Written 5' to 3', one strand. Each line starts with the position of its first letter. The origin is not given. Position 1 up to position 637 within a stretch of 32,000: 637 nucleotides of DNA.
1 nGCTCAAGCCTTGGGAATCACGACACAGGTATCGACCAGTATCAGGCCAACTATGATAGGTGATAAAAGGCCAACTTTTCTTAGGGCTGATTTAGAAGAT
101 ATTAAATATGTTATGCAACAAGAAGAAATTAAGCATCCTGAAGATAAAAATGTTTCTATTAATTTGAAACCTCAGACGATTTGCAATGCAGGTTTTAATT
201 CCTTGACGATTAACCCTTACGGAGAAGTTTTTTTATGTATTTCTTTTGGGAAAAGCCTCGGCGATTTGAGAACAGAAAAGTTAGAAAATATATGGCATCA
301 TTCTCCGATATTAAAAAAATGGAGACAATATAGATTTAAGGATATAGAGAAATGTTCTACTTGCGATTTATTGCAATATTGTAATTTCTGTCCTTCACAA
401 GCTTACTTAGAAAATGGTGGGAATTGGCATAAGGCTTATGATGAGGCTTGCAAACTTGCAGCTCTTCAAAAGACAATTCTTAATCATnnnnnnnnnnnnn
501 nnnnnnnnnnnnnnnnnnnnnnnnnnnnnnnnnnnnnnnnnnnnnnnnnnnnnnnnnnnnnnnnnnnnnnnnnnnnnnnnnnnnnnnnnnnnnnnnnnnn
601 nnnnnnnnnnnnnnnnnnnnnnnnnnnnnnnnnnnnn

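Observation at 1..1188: Two hidden paralogous 39-40 aa peptides after a radical SAM/SPASM gene, plus an ACP-like gene: a RiPP-type cluster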

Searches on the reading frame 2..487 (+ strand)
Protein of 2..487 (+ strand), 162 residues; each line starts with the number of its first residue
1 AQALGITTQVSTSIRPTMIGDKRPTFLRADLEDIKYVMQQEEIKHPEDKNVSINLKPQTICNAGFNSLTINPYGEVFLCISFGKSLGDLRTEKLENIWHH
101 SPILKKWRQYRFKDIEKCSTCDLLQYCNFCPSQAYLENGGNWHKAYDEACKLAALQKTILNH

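Call 3: search_protein_families(library=ncbifam, proteins=[window:2-487:+], max_evalue=1)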
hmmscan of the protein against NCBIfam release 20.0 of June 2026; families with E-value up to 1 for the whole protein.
window:2-487:+ (162 aa): 36 families (the best 25 are shown)
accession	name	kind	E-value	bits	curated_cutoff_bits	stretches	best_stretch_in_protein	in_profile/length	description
TIGR04340.1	rSAM_ACGX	hypoth_equivalog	6.4e-13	48.6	400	1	60-141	252-330/341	radical SAM/SPASM domain protein, ACGX system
TIGR04085.1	rSAM_more_4Fe4S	domain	4.7e-12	46.2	27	1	61-150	1-93/93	SPASM domain-containing protein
TIGR04055.1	rSAM_NirJ2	equivalog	6.3e-12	45.7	500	1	50-142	225-315/326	putative heme d1 biosynthesis radical SAM protein NirJ2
TIGR04250.1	SCM_rSAM_ScmE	equivalog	7.3e-09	35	400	1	35-150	228-346/358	SynChlorMet cassette radical SAM/SPASM protein ScmE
NF050035.1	rSAM_WgK_link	exception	8.9e-09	34.8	650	1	50-138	257-351/367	radical SAM/SPASM peptide maturase WgkB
TIGR04082.1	rSAM_for_selen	equivalog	9e-08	31.3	350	1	61-132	432-498/516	thio(seleno)oxazole modification radical SAM maturase SbtM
NF012164.0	AlbA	equivalog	5.9e-07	28.3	850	1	56-134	333-415/442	subtilosin maturase AlbA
TIGR04545.1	rSAM_ahbD_hemeb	equivalog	1.7e-06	27.7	500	1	61-139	249-326/339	heme b synthase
TIGR04053.2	TIGR04053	equivalog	2.1e-06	27.3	395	1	52-150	267-362/366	TIGR04053 family radical SAM/SPASM domain-containing protein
TIGR04304.1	GeoRSP_SPASM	equivalog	1.3e-05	24.5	300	1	57-144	201-287/293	GeoRSP system SPASM domain protein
TIGR04119.1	CXXX_matur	equivalog_domain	7.2e-05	22.3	150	1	52-130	75-148/210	CXXX repeat peptide maturase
TIGR04080.1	rSAM_pep_cyc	equivalog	8.3e-05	21.5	500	1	60-130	347-419/440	KxxxW cyclic peptide radical SAM maturase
TIGR04064.1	rSAM_nif11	equivalog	0.0001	21.2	518.7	1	53-154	326-423/459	nif11-like peptide radical SAM maturase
TIGR04321.1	spiroSPASM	subfamily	0.00014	20.7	250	1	68-122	447-503/510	spiro-SPASM protein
TIGR03962.1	mycofact_rSAM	equivalog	0.00015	21.1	265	1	55-128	235-310/339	mycofactocin radical SAM maturase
TIGR03974.1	rSAM_six_Cys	equivalog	0.00047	19.1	425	1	60-153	346-438/451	thioether cross-link-forming SCIFF peptide maturase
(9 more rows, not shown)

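Call 4: search_protein_families(library=pfam, proteins=[window:2-487:+], max_evalue=1)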
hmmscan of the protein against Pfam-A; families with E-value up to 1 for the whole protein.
window:2-487:+ (162 aa): 1 family
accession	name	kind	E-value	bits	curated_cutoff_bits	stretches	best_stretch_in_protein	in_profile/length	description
PF13186.11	SPASM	-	3.2e-12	47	21.5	1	61-122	1-67/67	Iron-sulfur cluster-binding domain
